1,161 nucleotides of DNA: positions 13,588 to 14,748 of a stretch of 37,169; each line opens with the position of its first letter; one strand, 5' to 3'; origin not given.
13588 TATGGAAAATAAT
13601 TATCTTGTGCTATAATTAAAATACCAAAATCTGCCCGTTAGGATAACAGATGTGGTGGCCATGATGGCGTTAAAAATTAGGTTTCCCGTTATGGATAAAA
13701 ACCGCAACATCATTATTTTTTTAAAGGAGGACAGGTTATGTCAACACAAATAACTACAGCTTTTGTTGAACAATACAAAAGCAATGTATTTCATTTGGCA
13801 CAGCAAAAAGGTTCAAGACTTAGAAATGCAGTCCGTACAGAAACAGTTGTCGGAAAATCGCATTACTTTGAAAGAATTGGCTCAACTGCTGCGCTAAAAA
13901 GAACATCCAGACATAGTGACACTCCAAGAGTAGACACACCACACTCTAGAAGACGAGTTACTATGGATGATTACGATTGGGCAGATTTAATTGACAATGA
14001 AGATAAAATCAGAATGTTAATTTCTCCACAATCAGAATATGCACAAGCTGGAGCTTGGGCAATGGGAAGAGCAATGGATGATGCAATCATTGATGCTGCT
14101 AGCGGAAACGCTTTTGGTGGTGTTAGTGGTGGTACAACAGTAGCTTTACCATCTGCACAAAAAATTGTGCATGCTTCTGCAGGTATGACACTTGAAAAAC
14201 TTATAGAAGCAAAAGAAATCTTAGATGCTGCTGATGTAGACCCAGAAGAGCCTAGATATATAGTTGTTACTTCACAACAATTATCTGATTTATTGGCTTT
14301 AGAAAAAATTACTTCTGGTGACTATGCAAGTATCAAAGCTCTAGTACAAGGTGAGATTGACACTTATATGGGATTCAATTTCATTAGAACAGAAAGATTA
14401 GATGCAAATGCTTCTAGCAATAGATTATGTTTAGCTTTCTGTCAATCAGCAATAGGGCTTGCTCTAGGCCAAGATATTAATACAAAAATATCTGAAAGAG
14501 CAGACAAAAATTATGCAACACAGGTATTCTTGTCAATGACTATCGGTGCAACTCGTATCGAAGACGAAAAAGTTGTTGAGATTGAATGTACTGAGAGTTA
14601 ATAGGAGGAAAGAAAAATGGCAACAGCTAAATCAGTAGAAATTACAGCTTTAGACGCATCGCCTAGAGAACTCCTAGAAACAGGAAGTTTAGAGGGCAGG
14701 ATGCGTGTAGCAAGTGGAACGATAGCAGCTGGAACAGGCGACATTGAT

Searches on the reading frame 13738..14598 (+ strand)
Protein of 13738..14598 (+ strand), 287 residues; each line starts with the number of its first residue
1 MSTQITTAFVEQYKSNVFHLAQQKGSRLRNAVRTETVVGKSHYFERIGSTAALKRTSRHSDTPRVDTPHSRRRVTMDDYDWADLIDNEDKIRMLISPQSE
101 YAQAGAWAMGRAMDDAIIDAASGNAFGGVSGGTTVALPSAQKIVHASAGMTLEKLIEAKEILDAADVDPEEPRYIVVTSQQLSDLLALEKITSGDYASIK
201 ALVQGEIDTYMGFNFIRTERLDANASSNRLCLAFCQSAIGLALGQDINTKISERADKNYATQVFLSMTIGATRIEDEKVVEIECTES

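Call 8: find_related_loci(query=window:13738-14598:+, collection=viral_contigs, flank=2500)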
Query window:13738-14598:+ (287 aa) in viral_contigs; peptide patterns used: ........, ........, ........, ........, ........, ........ (x = any residue, [..] = any of these).
598 stretches matched a pattern (row limit reached: there are more); 574 encode a relative of the query (tblastn E <= 1e-3); the best 80 are kept; 80 distinct loci.
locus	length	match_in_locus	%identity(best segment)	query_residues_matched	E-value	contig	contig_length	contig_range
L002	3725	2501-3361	99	1-287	0e+0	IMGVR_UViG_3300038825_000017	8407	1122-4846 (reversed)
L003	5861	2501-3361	92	1-287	0e+0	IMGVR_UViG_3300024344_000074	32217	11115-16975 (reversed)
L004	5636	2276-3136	92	1-287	0e+0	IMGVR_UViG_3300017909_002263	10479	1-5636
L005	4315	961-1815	88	1-285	0e+0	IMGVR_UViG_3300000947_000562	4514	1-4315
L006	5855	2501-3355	88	1-285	3e-176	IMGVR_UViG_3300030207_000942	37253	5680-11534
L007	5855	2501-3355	87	1-285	1e-174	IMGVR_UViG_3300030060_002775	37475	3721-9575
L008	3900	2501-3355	87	1-285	6e-177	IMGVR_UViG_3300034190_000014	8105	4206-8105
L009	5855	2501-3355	87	1-285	3e-173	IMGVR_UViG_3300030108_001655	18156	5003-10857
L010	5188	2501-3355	86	1-285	2e-174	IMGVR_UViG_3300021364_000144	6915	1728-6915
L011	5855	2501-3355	86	1-285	4e-173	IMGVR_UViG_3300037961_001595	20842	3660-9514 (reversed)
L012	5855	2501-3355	86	1-285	4e-173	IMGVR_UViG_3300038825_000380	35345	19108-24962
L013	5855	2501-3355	86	1-285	4e-173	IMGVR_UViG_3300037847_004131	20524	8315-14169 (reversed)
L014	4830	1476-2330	86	1-285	2e-176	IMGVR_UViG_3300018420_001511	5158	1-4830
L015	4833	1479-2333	86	1-285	1e-174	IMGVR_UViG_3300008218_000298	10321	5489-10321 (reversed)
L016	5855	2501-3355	86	1-285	7e-173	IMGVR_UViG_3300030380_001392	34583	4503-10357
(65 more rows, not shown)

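Call 42: search_dna_similar(query=window:13738-14598:+, collection=phages, mode=protein, max_rows=60, rows=best)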
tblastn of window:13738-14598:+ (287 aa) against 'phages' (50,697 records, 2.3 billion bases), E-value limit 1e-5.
Records with a match: 152; places in all: 152; records where one place covers at least 80% of the query: 96.
Best place of each record, by identity: 60-80% 2; <60% 150.
By first word of the organism name: Vibrio 89; Pelagibacter 23; Caudoviricetes 6; Liberibacter 5; Bacteriophage 4; Acinetobacter 4; Ralstonia 3; Yersinia 3; Leptolyngbya 3; Alteromonas 2; and 7 more.
By host as written in the record: - 75; Candidatus Pelagibacter ubique HTCC1062 14; Vibrio cholerae 2095 9; Vibrio cholerae 7; Candidatus Pelagibacter sp. HTCC1062 4; Candidadtus Pelagibacter sp. HTCC1062 2; Candidatus Pelagibacter sp. FZCC0015 2; Alteromonas macleodii 2; and 28 more.
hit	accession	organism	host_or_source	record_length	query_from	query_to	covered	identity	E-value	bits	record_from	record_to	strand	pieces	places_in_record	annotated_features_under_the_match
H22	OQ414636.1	Pelagibacter phage EXVC032P Baldr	Candidadtus Pelagibacter sp. HTCC1062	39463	1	286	100%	76.2%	3e-143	450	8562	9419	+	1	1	major capsid protein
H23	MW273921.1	Pelagibacter phage HTVC028P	Candidatus Pelagibacter sp. HTCC1062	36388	1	287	100%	61.1%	3e-107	347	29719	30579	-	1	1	putative major capsid protein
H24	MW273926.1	Pelagibacter phage HTVC204P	Candidatus Pelagibacter sp. FZCC0015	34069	1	287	100%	57.6%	1e-93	308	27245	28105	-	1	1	putative major capsid protein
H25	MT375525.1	Pelagibacter phage Greip EXVC021P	Candidatus Pelagibacter ubique HTCC1062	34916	1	287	100%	57.3%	2e-92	304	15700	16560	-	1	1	major capsid protein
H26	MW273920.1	Pelagibacter phage HTVC024P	Candidatus Pelagibacter sp. HTCC1062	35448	1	287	100%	56.9%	1e-99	325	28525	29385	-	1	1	putative major capsid protein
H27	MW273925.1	Pelagibacter phage HTVC203P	Candidatus Pelagibacter sp. FZCC0015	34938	1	287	100%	56.6%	1e-98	322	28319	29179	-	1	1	putative major capsid protein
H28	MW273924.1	Pelagibacter phage HTVC100P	Candidatus Pelagibacter sp. HTCC7211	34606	1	287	100%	56.6%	2e-93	307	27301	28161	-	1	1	putative major capsid protein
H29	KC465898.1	Pelagibacter phage HTVC010P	Candidatus Pelagibacter ubique HTCC1062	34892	1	287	100%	56.4%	2e-100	327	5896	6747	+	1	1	putative major capsid protein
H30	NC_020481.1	Pelagibacter phage HTVC010P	Candidatus Pelagibacter ubique HTCC1062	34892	1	287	100%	56.4%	2e-100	327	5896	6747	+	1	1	major head protein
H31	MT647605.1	Pelagibacter phage Lederberg EXVC029P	Candidatus Pelagibacter ubique HTCC1062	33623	1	287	100%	55.6%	1e-98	322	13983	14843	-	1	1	putative major capsid protein | hypothetical protein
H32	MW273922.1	Pelagibacter phage HTVC034P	Candidatus Pelagibacter sp. HTCC1062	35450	1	287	100%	55.1%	2e-96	316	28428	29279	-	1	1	putative major capsid protein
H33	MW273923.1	Pelagibacter phage HTVC035P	Candidatus Pelagibacter sp. HTCC1062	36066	1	287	100%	54.0%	3e-97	318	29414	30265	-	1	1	putative major capsid protein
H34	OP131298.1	Pelagibacter phage Skadi-11 EXVC111P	Candidatus Pelagibacter ubique HTCC1062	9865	1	282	98%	54.7%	9e-94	308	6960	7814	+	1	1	major capsid protein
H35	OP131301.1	Pelagibacter phage Skadi-4 EXVC104P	Candidatus Pelagibacter ubique HTCC1062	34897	1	282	98%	54.7%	9e-94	308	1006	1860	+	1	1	major capsid protein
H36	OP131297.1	Pelagibacter phage Skadi-3 EXVC103P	Candidatus Pelagibacter ubique HTCC1062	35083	1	282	98%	54.7%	9e-94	308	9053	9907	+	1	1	major capsid protein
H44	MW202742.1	Caudoviricetes sp.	Manatee Spring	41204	1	287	100%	46.6%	2e-73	249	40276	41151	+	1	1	putative major capsid protein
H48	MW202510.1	Caudoviricetes sp.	Manatee Spring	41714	1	287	100%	44.8%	3e-74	252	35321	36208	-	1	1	major capsid proteiN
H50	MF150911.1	Ralstonia phage DU_RP_II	Ralstonia solanacearum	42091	1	284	99%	43.5%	9e-67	230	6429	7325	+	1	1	putative major capsid protein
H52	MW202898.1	Caudoviricetes sp.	Manatee Spring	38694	1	284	99%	38.5%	6e-53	191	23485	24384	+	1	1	putative major capsid protein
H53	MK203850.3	Alteromonas phage ZP6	Alteromonas macleodii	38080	1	287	100%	32.5%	3e-45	169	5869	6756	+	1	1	major capsid protein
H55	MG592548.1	Vibrio phage 1.182.O._10N.286.46.E1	Vibrio breoganii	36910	1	282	98%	32.8%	7e-29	121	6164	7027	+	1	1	major capsid protein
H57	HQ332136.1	Dunaliella viridis virus SI2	Dunaliella viridis var. palmelloides ...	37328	1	286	100%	31.6%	1e-23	106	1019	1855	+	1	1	hypothetical protein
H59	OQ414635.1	Pelagibacter phage EXVC031P Hodr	Candidadtus Pelagibacter sp. HTCC1062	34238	1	286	100%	30.7%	3e-34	137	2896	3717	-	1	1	hypothetical protein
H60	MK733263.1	Yersinia phage YeP5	Yersinia enterocolitica JL2002-6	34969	5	282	97%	31.5%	4e-27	116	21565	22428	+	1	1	hypothetical protein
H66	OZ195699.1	Vibrio phage K300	Seawater and oysters mix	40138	1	282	98%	28.9%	3e-31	128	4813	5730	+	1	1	major head protein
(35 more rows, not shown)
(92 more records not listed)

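Call 43: get_annotated_region(hit=H24, flank=400)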
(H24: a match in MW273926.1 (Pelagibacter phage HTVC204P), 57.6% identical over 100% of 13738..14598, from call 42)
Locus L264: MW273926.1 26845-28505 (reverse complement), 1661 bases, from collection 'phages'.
description: Pelagibacter phage HTVC204P, complete genome.
organism: Pelagibacter phage HTVC204P (NCBI taxid 2796524)
taxonomy: Viruses; Duplodnaviria; Heunggongvirae; Uroviricota; Caudoviricetes
host: Candidatus Pelagibacter sp. FZCC0015; source: seawater; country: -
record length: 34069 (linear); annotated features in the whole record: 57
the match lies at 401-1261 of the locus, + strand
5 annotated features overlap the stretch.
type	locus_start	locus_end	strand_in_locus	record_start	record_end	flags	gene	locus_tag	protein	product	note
CDS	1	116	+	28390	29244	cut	-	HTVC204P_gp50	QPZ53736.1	putative capsid assembly protein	-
CDS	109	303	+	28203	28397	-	-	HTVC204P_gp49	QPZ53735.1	hypothetical protein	-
CDS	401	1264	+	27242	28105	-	-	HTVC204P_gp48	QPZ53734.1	putative major capsid protein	-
CDS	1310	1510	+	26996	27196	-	-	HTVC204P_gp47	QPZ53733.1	hypothetical protein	-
CDS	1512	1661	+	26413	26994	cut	-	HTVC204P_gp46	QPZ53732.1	putative tail tubular A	-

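Call 44: get_annotated_region(hit=H26, flank=400)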
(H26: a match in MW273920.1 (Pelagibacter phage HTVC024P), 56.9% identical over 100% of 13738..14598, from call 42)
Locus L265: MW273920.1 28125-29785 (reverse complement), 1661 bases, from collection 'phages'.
description: Pelagibacter phage HTVC024P, complete genome.
organism: Pelagibacter phage HTVC024P (NCBI taxid 2796518)
taxonomy: Viruses; Duplodnaviria; Heunggongvirae; Uroviricota; Caudoviricetes
host: Candidatus Pelagibacter sp. HTCC1062; source: seawater; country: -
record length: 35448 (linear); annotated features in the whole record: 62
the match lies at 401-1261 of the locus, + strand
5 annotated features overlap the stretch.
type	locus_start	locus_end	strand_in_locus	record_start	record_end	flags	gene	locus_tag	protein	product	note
CDS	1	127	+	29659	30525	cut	-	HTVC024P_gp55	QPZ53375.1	putative capsid assembly protein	-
CDS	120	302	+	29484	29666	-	-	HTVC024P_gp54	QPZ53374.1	hypothetical protein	-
CDS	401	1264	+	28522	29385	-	-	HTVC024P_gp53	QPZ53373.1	putative major capsid protein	-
CDS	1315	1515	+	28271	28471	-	-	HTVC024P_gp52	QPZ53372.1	hypothetical protein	-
CDS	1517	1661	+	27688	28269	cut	-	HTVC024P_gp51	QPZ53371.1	putative tail tubular A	-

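Call 45: get_annotated_region(hit=H27, flank=400)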
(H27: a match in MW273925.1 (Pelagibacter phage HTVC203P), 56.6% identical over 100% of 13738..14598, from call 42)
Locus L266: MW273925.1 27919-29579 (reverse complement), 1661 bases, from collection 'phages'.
description: Pelagibacter phage HTVC203P, complete genome.
organism: Pelagibacter phage HTVC203P (NCBI taxid 2796523)
taxonomy: Viruses; Duplodnaviria; Heunggongvirae; Uroviricota; Caudoviricetes
host: Candidatus Pelagibacter sp. FZCC0015; source: seawater; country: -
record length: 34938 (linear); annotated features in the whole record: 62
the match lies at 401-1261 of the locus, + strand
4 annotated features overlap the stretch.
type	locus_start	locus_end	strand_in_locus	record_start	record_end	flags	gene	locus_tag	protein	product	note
CDS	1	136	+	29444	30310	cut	-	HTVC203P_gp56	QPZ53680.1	putative capsid assembly protein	-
CDS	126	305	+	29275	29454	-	-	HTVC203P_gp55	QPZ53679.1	hypothetical protein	-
CDS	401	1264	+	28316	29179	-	-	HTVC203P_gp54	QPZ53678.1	putative major capsid protein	-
CDS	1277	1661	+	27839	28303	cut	-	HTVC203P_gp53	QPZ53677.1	hypothetical protein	-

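Call 46: get_annotated_region(hit=H28, flank=400)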
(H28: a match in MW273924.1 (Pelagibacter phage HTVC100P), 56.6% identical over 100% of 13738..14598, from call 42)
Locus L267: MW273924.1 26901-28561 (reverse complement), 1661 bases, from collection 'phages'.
description: Pelagibacter phage HTVC100P, complete genome.
organism: Pelagibacter phage HTVC100P (NCBI taxid 2796522)
taxonomy: Viruses; Duplodnaviria; Heunggongvirae; Uroviricota; Caudoviricetes
host: Candidatus Pelagibacter sp. HTCC7211; source: seawater; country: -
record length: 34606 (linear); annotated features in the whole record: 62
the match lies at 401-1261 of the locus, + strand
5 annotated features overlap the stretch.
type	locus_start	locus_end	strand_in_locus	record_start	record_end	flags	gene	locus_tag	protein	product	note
CDS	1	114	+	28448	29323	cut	-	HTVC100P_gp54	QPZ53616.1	putative capsid assembly protein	-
CDS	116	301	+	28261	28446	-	-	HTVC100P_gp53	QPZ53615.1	hypothetical protein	-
CDS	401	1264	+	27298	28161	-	-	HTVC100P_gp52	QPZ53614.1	putative major capsid protein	-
CDS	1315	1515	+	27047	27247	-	-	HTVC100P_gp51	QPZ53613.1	hypothetical protein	-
CDS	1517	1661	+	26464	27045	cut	-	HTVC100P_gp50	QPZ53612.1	putative tail tubular A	-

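Call 47: get_annotated_region(hit=H31, flank=400)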
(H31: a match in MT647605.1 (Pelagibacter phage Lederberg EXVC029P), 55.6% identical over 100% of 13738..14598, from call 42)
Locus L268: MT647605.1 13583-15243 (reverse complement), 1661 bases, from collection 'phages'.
description: Pelagibacter phage Lederberg EXVC029P, complete genome.
organism: Pelagibacter phage Lederberg EXVC029P (NCBI taxid 2759213)
taxonomy: Viruses; Duplodnaviria; Heunggongvirae; Uroviricota; Caudoviricetes
host: Candidatus Pelagibacter ubique HTCC1062; source: oxygen minimum zone; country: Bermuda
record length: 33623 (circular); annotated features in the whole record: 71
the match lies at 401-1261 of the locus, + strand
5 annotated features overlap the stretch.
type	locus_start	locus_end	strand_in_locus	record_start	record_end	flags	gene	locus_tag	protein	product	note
CDS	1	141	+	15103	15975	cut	-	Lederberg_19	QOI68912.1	putative protease/ capsid assembly protein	-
CDS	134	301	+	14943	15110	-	-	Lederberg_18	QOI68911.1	hypothetical protein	-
CDS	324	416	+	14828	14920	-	-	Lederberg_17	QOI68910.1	hypothetical protein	-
CDS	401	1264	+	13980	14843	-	-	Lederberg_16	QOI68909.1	putative major capsid protein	-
CDS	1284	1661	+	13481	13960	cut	-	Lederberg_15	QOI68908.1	hypothetical protein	-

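Call 48: get_annotated_region(hit=H32, flank=400)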
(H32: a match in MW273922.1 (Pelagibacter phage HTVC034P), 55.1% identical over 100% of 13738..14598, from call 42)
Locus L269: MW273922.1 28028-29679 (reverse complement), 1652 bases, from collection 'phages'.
description: Pelagibacter phage HTVC034P, complete genome.
organism: Pelagibacter phage HTVC034P (NCBI taxid 2796520)
taxonomy: Viruses; Duplodnaviria; Heunggongvirae; Uroviricota; Caudoviricetes
host: Candidatus Pelagibacter sp. HTCC1062; source: seawater; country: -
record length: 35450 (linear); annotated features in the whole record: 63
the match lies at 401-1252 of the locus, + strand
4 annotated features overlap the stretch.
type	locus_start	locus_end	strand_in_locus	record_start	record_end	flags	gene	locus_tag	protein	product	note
CDS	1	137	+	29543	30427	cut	-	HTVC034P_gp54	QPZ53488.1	putative capsid assembly protein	-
CDS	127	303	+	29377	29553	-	-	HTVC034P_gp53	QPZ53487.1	hypothetical protein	-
CDS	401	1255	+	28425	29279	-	-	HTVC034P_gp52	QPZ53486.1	putative major capsid protein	-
CDS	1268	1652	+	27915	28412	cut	-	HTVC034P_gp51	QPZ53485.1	hypothetical protein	-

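Call 49: get_annotated_region(hit=H33, flank=400)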
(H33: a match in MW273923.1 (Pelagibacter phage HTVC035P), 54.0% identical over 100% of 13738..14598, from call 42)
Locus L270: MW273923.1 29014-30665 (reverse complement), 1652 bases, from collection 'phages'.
description: Pelagibacter phage HTVC035P, complete genome.
organism: Pelagibacter phage HTVC035P (NCBI taxid 2796521)
taxonomy: Viruses; Duplodnaviria; Heunggongvirae; Uroviricota; Caudoviricetes
host: Candidatus Pelagibacter sp. HTCC1062; source: seawater; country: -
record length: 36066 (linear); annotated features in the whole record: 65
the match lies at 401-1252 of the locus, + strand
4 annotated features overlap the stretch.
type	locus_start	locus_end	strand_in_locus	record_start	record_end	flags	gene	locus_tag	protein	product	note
CDS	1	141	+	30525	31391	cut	-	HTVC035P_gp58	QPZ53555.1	putative capsid assembly protein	-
CDS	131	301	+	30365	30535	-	-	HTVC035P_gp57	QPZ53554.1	hypothetical protein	-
CDS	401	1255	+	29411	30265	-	-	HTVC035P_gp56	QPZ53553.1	putative major capsid protein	-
CDS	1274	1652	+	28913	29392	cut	-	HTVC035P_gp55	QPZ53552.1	hypothetical protein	-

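Call 50: get_annotated_region(hit=H44, flank=400)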
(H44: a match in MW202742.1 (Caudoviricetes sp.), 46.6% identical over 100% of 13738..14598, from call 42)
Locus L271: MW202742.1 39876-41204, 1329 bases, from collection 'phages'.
description: Podoviridae sp. isolate ctVRi840, complete genome.
organism: Caudoviricetes sp. (NCBI taxid 2832643)
taxonomy: Viruses; Duplodnaviria; Heunggongvirae; Uroviricota; Caudoviricetes
host: -; source: Manatee Spring; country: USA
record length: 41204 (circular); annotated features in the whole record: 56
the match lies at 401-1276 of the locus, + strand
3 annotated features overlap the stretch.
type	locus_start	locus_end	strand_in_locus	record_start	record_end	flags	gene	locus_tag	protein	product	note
CDS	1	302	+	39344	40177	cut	-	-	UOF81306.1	putative protease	-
CDS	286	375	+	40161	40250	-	-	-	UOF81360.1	hypothetical protein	-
CDS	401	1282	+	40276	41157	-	-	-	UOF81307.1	putative major capsid protein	-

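Call 51: get_annotated_region(hit=H50, flank=400)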
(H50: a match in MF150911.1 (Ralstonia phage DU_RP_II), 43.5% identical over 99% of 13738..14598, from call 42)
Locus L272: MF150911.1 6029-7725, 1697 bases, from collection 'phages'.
description: Ralstonia phage DU_RP_II, complete genome.
organism: Ralstonia phage DU_RP_II (NCBI taxid 2022331)
taxonomy: Viruses; Duplodnaviria; Heunggongvirae; Uroviricota; Caudoviricetes
host: Ralstonia solanacearum; source: diseased potato plant; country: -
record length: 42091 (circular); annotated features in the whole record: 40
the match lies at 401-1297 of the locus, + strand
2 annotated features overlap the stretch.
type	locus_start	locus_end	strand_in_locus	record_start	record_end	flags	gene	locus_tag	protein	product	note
CDS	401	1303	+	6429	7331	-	-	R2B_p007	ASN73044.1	putative major capsid protein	-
CDS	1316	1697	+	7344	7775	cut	-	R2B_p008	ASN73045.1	hypothetical protein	-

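Call 54: get_annotated_region(hit=H53, flank=400)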
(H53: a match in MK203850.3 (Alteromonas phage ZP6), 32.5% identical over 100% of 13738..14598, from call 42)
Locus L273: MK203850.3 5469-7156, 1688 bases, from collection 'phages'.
description: Alteromonas phage ZP6, complete genome.
organism: Alteromonas phage ZP6 (NCBI taxid 2492447)
taxonomy: Viruses; Duplodnaviria; Heunggongvirae; Uroviricota; Caudoviricetes; Mareflavirus; Mareflavirus ZP6
host: Alteromonas macleodii; source: -; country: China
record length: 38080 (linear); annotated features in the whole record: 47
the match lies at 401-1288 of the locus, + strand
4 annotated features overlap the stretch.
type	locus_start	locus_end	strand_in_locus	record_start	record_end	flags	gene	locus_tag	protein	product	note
CDS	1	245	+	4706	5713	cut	-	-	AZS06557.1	hypothetical protein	-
CDS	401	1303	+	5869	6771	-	-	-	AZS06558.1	major capsid protein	-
CDS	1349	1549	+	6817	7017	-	-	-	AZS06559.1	hypothetical protein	-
CDS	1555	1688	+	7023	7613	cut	-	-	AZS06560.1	tail tubular protein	-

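Call 55: get_annotated_region(hit=H55, flank=400)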
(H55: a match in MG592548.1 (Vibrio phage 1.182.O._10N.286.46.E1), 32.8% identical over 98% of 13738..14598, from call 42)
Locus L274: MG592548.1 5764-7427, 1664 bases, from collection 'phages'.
description: Vibrio phage 1.182.O._10N.286.46.E1, partial genome.
organism: Vibrio phage 1.182.O._10N.286.46.E1 (NCBI taxid 1881216)
taxonomy: Viruses; Duplodnaviria; Heunggongvirae; Uroviricota; Caudoviricetes
host: Vibrio breoganii; source: iron chloride precipitation of 0.2um-filtered seawater, resuspended in oxalate solution; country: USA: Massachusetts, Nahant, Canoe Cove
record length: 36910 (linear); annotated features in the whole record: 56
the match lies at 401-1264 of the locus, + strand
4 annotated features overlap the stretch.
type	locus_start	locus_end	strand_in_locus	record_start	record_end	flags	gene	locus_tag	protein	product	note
CDS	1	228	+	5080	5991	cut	-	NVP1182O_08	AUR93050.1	coil containing protein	NVP1182O_08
CDS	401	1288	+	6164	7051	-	-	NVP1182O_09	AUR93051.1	major capsid protein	NVP1182O_09; tara_best_match:OM-RGC.v1.007857428; InterPro:IPR024659; VirFam ID:Major capsid protein (MCP); Major ...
CDS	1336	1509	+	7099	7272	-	-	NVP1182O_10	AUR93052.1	hypothetical protein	NVP1182O_10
CDS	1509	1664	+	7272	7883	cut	-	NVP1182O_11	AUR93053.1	head completion adaptor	NVP1182O_11; tara_best_match:OM-RGC.v1.014219151; VirFam ID:Head completion adaptor (Ad3); head completion adaptor (Ad3)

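Call 56: get_annotated_region(hit=H57, flank=400)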
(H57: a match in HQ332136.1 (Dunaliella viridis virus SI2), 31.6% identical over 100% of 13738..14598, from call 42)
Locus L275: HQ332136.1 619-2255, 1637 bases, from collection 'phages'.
description: Dunaliella viridis virus SI2 genomic sequence.
organism: Dunaliella viridis virus SI2 (NCBI taxid 754069)
taxonomy: Viruses; Duplodnaviria; Heunggongvirae; Uroviricota; Caudoviricetes
host: Dunaliella viridis var. palmelloides Teodoresco (Chlorophyta); source: Crimea, Black Sea near Sevastopol, Martinova Bay; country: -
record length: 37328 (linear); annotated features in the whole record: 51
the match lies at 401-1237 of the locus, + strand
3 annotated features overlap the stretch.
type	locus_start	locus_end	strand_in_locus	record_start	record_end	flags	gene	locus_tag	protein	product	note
CDS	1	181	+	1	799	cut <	-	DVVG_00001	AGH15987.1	hypothetical protein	-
CDS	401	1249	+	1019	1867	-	-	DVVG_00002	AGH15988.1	hypothetical protein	-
CDS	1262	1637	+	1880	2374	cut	-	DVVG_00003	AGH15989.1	hypothetical protein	-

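Call 57: get_annotated_region(hit=H59, flank=400)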
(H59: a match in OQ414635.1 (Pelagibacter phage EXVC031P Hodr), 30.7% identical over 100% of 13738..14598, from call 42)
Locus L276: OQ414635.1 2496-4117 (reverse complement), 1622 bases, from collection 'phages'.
description: Pelagibacter phage EXVC031P Hodr, complete genome.
organism: Pelagibacter phage EXVC031P Hodr (NCBI taxid 3029570)
taxonomy: Viruses; Duplodnaviria; Heunggongvirae; Uroviricota; Caudoviricetes
host: Candidadtus Pelagibacter sp. HTCC1062; source: -; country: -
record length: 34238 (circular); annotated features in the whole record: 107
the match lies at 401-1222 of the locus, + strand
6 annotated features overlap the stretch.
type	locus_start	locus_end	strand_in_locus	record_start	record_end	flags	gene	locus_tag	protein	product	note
CDS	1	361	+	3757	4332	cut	-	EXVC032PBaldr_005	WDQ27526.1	hypothetical protein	CPT_C6N2_1062_C8_A_0.3_0000001_vscat_2__len_342 38__circular_005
regulatory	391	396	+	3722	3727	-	-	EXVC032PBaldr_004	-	ribosome_binding_site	-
CDS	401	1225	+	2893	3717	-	-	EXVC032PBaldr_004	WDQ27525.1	hypothetical protein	CPT_C6N2_1062_C8_A_0.3_0000001_vscat_2__len_342 38__circular_004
regulatory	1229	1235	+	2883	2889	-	-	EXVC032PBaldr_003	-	ribosome_binding_site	-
CDS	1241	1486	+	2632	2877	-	-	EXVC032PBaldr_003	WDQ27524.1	hypothetical protein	CPT_C6N2_1062_C8_A_0.3_0000001_vscat_2__len_342 38__circular_003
CDS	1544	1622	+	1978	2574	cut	-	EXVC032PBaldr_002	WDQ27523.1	hypothetical protein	CPT_C6N2_1062_C8_A_0.3_0000001_vscat_2__len_342 38__circular_002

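Call 58: get_annotated_region(hit=H60, flank=400)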
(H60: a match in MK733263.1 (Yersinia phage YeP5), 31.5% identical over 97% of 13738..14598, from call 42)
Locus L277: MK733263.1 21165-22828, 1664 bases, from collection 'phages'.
description: Yersinia phage YeP5, complete genome.
organism: Yersinia phage YeP5 (NCBI taxid 2562813)
taxonomy: Viruses; Duplodnaviria; Heunggongvirae; Uroviricota; Caudoviricetes
host: Yersinia enterocolitica JL2002-6; source: -; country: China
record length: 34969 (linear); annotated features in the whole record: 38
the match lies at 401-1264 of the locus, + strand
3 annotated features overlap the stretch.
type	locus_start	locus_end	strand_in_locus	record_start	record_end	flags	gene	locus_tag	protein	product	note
CDS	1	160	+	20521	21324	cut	-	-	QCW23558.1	hypothetical protein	FIG01079221: hypothetical protein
CDS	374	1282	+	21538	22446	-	-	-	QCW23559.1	hypothetical protein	FIG01080306: hypothetical protein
CDS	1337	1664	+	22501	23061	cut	-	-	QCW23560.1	hypothetical protein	-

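Call 59: get_annotated_region(hit=H66, flank=400)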
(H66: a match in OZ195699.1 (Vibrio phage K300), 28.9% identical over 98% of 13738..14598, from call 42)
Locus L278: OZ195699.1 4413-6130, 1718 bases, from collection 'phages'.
description: Vibrio phage K300 genome assembly, chromosome: VPK300_1.
organism: Vibrio phage K300 (NCBI taxid 3105583)
taxonomy: Viruses
host: -; source: Seawater and oysters mix; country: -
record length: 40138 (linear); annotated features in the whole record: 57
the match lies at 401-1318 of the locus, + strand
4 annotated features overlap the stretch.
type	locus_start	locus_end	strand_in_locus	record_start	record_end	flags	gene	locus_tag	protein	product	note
CDS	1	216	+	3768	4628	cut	-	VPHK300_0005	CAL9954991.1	hypothetical protein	-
CDS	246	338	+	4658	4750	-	-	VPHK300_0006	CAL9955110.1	hypothetical protein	-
CDS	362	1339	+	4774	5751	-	-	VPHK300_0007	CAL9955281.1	major head protein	-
CDS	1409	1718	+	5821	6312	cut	-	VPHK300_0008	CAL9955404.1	hypothetical protein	-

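Call 60: get_annotated_region(hit=H48, flank=400)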
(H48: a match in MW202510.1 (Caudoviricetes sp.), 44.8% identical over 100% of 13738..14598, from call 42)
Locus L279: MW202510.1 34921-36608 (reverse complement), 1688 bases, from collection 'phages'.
description: Podoviridae sp. isolate ct3Et533, complete genome.
organism: Caudoviricetes sp. (NCBI taxid 2832643)
taxonomy: Viruses; Duplodnaviria; Heunggongvirae; Uroviricota; Caudoviricetes
host: -; source: Manatee Spring; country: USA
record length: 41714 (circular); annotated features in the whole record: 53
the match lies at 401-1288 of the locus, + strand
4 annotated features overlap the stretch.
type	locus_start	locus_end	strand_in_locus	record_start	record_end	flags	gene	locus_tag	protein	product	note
CDS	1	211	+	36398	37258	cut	-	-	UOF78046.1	putative protease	-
CDS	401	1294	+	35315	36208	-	-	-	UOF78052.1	major capsid proteiN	-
CDS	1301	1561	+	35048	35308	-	-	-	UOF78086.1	hypothetical protein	-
CDS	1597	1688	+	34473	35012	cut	-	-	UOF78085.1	hypothetical protein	-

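Call 61: get_annotated_region(hit=H52, flank=400)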
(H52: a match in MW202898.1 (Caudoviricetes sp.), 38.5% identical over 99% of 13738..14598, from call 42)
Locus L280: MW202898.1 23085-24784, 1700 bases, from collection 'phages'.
description: Podoviridae sp. isolate ct8d5349, complete genome.
organism: Caudoviricetes sp. (NCBI taxid 2832643)
taxonomy: Viruses; Duplodnaviria; Heunggongvirae; Uroviricota; Caudoviricetes
host: -; source: Manatee Spring; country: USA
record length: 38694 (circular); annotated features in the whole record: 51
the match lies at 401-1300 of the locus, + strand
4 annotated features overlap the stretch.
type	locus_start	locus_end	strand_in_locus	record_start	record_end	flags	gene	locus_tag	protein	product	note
CDS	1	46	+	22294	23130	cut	-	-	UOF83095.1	hypothetical protein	-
CDS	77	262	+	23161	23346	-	-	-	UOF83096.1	hypothetical protein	-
CDS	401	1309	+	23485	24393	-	-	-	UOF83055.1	putative major capsid protein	-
CDS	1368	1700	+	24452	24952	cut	-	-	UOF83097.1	hypothetical protein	-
